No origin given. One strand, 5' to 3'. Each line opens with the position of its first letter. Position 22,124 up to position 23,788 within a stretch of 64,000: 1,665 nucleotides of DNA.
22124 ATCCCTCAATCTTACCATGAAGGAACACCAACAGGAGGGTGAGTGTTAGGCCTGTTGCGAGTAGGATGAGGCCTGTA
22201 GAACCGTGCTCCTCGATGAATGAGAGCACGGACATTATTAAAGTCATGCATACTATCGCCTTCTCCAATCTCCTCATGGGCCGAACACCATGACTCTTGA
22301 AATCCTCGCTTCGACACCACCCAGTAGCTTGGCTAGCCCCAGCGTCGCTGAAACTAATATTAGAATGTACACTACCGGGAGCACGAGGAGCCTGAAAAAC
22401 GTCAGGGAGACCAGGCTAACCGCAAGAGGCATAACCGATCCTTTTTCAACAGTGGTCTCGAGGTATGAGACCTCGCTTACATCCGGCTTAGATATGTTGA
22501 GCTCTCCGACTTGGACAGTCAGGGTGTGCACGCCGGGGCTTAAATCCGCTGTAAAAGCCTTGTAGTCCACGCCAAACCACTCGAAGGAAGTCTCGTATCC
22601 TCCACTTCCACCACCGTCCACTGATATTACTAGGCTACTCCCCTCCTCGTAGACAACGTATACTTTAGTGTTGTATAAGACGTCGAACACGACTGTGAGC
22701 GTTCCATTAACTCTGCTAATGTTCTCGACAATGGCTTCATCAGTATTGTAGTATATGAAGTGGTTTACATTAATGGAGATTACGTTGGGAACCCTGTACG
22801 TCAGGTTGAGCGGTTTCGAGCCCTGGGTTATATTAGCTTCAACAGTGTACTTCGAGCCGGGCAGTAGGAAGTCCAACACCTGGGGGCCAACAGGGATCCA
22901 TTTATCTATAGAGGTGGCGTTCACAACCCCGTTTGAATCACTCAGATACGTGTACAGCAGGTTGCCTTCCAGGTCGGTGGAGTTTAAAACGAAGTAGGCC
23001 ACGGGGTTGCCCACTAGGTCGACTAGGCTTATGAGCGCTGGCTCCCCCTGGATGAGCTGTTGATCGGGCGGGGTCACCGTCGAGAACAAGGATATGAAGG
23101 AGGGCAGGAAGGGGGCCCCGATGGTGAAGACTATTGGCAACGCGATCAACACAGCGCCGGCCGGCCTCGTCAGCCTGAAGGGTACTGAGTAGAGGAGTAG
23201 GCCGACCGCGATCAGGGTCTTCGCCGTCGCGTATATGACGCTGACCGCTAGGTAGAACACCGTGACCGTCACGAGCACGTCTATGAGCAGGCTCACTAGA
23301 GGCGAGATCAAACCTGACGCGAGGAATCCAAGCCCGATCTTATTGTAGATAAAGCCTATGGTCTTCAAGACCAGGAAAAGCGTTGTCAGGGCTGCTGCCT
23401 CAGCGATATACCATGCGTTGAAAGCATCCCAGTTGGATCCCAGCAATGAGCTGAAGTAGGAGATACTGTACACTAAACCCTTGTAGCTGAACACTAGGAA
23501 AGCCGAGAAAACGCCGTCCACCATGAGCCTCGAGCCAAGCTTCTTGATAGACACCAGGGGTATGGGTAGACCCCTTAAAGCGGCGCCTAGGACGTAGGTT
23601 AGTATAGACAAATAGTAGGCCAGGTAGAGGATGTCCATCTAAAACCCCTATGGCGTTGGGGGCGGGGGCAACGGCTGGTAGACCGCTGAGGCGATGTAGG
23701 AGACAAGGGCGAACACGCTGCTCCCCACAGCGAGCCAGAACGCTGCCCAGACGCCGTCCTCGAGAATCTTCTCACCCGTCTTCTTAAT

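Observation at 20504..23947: Conjugation-like (Ced/VirB-type) membrane DNA-transfer module directly upstream of the ribosomal supercluster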

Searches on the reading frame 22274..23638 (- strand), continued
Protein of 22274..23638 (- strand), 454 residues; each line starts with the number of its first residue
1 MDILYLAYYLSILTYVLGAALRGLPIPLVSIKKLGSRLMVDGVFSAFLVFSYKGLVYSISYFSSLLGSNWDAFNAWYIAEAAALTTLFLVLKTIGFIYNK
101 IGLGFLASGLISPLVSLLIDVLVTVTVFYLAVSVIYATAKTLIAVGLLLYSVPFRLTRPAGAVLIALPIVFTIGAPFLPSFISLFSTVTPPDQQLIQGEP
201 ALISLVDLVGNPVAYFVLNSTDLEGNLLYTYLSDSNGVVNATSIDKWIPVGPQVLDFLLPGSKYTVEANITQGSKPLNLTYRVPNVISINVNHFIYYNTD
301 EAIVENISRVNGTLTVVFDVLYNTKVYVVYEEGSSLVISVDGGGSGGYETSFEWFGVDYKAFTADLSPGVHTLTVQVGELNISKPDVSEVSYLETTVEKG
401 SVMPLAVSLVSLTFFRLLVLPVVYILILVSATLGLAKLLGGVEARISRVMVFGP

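Call 54: find_encoding_contigs(protein=P0191, flank=4000, max_places=3)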
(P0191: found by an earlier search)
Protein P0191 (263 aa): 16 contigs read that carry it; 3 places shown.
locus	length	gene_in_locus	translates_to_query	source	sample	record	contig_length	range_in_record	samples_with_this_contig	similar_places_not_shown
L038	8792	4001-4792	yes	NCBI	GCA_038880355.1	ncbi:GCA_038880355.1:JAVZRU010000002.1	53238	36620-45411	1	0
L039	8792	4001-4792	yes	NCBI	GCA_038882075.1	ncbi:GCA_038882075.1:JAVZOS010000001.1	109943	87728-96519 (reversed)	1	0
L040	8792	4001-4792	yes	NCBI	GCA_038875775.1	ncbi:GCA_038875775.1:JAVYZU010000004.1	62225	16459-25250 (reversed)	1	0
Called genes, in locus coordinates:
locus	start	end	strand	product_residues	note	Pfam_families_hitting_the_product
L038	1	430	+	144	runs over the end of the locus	PF00828:Ribosomal_L27A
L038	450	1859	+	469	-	PF10559:Plug_translocon, PF00344:SecY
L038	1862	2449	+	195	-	PF13207:AAA_17, PF13238:AAA_18 (weak)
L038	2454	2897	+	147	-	-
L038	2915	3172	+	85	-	PF01199:Ribosomal_L34e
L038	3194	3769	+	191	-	PF00004:AAA (faint), PF01712:dNK (faint), PF02224:Cytidylate_kin (weak), PF13189:Cytidylate_kin2, PF13207:AAA_17, PF13238:AAA_18, PF13671:AAA_33 (weak), PF02224:Cytidylate_kin (weak)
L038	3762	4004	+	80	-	PF27251:CedA1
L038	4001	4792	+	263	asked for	PF27251:CedA1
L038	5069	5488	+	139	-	PF01951:Archease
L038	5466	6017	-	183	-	PF07998:Peptidase_M54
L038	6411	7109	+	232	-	PF02463:SMC_N (faint), PF00005:ABC_tran, PF13304:AAA_21 (weak)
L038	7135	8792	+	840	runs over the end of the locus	PF07705:CARDB (faint), PF10633:NPCBM_assoc (faint)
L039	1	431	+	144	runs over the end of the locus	PF00828:Ribosomal_L27A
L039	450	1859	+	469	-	PF10559:Plug_translocon, PF00344:SecY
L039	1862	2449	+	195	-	PF13207:AAA_17, PF13238:AAA_18 (weak)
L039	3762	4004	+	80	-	PF27251:CedA1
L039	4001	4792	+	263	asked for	PF27251:CedA1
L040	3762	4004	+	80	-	PF27251:CedA1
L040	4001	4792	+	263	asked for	PF27251:CedA1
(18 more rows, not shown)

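Call 56: find_encoding_contigs(protein=P0209, flank=3000, max_places=2)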
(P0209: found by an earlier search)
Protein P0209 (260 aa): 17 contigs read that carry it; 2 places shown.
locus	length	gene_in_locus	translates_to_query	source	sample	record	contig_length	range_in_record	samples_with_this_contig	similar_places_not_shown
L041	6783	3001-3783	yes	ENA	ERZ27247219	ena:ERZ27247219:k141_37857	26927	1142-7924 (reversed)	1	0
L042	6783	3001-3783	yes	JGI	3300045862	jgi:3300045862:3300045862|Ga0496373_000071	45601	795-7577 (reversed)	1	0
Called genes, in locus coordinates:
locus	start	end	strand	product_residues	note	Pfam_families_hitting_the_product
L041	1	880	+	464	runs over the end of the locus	PF10559:Plug_translocon, PF00344:SecY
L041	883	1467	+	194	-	PF13207:AAA_17, PF13238:AAA_18 (weak)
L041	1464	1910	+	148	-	-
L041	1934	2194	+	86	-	PF01199:Ribosomal_L34e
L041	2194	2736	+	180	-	PF02224:Cytidylate_kin, PF13189:Cytidylate_kin2, PF13207:AAA_17, PF13238:AAA_18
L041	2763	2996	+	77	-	PF27251:CedA1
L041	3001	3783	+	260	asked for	PF27251:CedA1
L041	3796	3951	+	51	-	-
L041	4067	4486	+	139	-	PF01951:Archease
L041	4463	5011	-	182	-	PF07998:Peptidase_M54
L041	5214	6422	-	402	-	PF21269:TreT_GT1, PF00534:Glycos_transf_1, PF13692:Glyco_trans_1_4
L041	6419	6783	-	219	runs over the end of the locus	PF19027:DUF5752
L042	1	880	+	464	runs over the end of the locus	PF10559:Plug_translocon, PF00344:SecY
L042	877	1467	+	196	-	PF13238:AAA_18 (weak), PF13207:AAA_17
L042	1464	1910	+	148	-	-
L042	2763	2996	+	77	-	PF27251:CedA1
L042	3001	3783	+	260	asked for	PF27251:CedA1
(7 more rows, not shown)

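Call 57: find_encoding_contigs(protein=P0083, flank=3000, max_places=1)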
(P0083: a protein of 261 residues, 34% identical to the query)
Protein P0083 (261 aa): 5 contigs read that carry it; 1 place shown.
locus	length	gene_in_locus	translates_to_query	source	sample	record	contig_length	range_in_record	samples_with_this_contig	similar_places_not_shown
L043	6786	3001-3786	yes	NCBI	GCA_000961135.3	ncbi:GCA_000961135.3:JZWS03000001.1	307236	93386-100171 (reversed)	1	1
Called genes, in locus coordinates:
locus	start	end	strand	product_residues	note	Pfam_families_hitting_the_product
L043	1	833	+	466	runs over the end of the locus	PF10559:Plug_translocon, PF00344:SecY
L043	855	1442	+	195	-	PF02223:Thymidylate_kin (faint), PF13207:AAA_17, PF13238:AAA_18 (weak)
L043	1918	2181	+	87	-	PF01199:Ribosomal_L34e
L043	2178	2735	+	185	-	PF00004:AAA (faint), PF02224:Cytidylate_kin, PF13189:Cytidylate_kin2, PF13207:AAA_17, PF13238:AAA_18, PF13671:AAA_33 (weak), PF01202:SKI (weak)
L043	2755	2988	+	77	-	PF27251:CedA1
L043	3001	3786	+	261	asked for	PF27251:CedA1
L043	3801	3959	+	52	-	-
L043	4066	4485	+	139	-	PF01951:Archease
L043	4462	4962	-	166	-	PF07998:Peptidase_M54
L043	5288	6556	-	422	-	PF02441:Flavoprotein, PF04127:DFP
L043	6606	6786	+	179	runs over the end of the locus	PF13420:Acetyltransf_4 (weak), PF13527:Acetyltransf_9 (faint), PF00583:Acetyltransf_1, PF13673:Acetyltransf_10, PF13508:Acetyltransf_7, PF08445:FR47, PF13523:Acetyltransf_8 (weak)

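Call 58: find_encoding_contigs(protein=P0205, flank=3000, max_places=1)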
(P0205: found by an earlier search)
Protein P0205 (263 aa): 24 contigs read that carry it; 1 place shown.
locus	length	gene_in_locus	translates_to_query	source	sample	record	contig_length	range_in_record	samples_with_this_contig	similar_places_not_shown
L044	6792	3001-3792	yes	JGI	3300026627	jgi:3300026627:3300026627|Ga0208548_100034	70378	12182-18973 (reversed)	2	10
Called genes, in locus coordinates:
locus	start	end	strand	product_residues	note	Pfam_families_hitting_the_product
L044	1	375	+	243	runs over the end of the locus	PF12802:MarR_2 (faint), PF01047:MarR (weak), PF01978:TrmB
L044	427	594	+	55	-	PF01402:RHH_1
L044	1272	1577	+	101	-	PF02150:Zn_ribbon_RPB9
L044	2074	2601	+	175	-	-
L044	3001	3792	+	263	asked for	PF27251:CedA1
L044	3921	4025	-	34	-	-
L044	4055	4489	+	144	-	PF01951:Archease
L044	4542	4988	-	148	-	-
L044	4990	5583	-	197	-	PF13207:AAA_17, PF13238:AAA_18 (weak)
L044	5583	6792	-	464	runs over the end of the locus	PF10559:Plug_translocon, PF00344:SecY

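Call 68: fold_search(model_id=the predicted structure, library=viral)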
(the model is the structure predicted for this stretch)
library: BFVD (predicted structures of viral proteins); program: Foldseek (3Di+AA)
matches with E <= 10: 526; with E <= 0.001: 4
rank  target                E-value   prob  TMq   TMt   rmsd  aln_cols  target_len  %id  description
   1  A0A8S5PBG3            2.9e-04  0.99  0.16  0.21  14.1       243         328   10  Tail collar fiber protein [Myoviridae sp. ct3D84]
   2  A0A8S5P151            5.4e-04  0.99  0.14  0.15  15.8       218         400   13  Putative transglutaminase-family protein [Siphoviridae sp. ctEqU3]
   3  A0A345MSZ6            6.0e-04  0.97  0.13  0.13  17.3       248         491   11  Uncharacterized protein [crAssphage sp. isolate ctbg_1]
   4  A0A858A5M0            6.6e-04  0.47  0.08  0.08  17.9       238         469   14  MC161R [Molluscum contagiosum virus]
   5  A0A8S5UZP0            1.2e-03  0.90  0.14  0.14  23.9       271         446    8  Tail collar fiber protein [Myoviridae sp. ctGk74]
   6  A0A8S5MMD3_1          1.8e-03  0.99  0.15  0.08  26.9       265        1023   14  Baseplate J like protein [Siphoviridae sp. ctxc31]
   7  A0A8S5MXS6            2.2e-03  0.98  0.16  0.14  16.9       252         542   10  Tail collar fiber protein [Myoviridae sp. ctRRy11]
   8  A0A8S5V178            2.9e-03  0.98  0.16  0.07  14.5       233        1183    9  Baseplate J like protein [Siphoviridae sp. ct3r22]
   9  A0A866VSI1            3.6e-03  0.44  0.10  0.13  20.8       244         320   11  VOX2-N [Elephant endotheliotropic herpesvirus 3A]
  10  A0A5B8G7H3            3.7e-03  0.44  0.10  0.15  26.9       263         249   12  Glycoprotein CD200 [Colobine gammaherpesvirus 1]
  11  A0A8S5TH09            5.3e-03  0.51  0.14  0.09  37.5       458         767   10  Uncharacterized protein [Myoviridae sp. ctIty1]
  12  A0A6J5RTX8            5.8e-03  1.00  0.17  0.29   8.5       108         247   17  Uncharacterized protein [uncultured Caudovirales phage]
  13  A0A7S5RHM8            6.1e-03  0.30  0.08  0.12  18.0       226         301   13  (no name in the UniProt tables at hand)
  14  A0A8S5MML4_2          7.1e-03  0.97  0.16  0.10  21.1       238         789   13  Cell wall surface anchor family domain protein [Siphoviridae sp. ctxc31]
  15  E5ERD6                7.9e-03  0.91  0.17  0.15  19.9       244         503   13  (no name in the UniProt tables at hand)
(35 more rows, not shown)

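Call 82: list_cluster_members(proteins=[P0027, P0040, P0053, P0056, P0065, P0070, P0073, P0099, P0106, P0116])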
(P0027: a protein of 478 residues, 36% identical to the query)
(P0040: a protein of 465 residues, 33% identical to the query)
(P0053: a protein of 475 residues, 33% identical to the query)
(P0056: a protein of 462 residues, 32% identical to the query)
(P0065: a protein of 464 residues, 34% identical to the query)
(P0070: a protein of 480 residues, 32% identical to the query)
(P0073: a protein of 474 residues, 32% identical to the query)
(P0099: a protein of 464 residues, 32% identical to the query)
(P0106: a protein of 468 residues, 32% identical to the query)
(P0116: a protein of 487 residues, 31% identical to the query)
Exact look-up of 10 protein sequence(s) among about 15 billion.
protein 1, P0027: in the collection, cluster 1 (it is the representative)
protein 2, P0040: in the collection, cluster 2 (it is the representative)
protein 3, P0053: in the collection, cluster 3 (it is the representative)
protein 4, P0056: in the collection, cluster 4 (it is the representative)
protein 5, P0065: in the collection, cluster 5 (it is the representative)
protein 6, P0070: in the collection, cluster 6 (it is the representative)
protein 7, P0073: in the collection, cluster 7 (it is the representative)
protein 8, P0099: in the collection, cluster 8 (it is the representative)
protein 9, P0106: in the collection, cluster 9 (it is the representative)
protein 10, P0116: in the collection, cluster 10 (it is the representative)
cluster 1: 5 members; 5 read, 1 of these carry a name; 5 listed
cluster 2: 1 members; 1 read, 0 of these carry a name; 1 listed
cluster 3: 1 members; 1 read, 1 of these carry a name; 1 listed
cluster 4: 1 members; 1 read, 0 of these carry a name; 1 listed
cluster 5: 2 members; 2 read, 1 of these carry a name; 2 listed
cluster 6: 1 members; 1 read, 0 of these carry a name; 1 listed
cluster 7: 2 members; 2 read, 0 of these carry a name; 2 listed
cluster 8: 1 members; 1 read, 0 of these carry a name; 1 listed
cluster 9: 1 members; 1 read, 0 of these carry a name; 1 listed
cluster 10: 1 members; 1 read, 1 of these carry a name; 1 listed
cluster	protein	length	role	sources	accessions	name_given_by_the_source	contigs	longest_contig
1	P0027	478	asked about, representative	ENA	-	-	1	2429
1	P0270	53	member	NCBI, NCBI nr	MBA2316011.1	MAG: hypothetical protein H0V87_11540 [Chloroflexi bacterium] | hypothetical protein [Chloroflexota bacterium]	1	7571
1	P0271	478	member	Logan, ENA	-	-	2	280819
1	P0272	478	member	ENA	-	-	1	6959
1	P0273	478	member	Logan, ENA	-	-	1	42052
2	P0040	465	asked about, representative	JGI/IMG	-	-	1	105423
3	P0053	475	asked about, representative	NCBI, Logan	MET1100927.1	MAG: carboxypeptidase-like regulatory domain-containing protein [Pyrodictiaceae archaeon]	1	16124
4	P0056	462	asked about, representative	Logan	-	-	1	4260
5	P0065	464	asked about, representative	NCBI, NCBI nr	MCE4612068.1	MAG: hypothetical protein F7B17_08870 [Desulfurococcales archaeon] | hypothetical protein [Desulfurococcales archaeon]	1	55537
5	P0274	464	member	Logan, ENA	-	-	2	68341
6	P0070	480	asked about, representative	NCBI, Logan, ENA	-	-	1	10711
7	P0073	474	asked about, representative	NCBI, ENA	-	-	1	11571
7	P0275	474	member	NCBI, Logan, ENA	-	-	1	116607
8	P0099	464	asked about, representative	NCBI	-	-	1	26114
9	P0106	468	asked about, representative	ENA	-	-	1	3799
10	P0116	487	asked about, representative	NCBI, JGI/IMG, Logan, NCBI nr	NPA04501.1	MAG: hypothetical protein GXO09_00195 [Crenarchaeota archaeon] | hypothetical protein [Thermoproteota archaeon]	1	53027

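Call 102: search_protein_families(library=padloc, proteins=[window:22274-23638:-], max_evalue=0.001)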
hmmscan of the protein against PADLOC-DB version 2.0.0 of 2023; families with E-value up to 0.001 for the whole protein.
window:22274-23638:- (454 aa): 0 families

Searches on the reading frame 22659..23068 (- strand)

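Call 71: search_protein_families(library=pfam, proteins=[window:22659-23068:-], max_evalue=10)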
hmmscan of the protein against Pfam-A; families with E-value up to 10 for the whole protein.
window:22659-23068:- (136 aa): 0 families
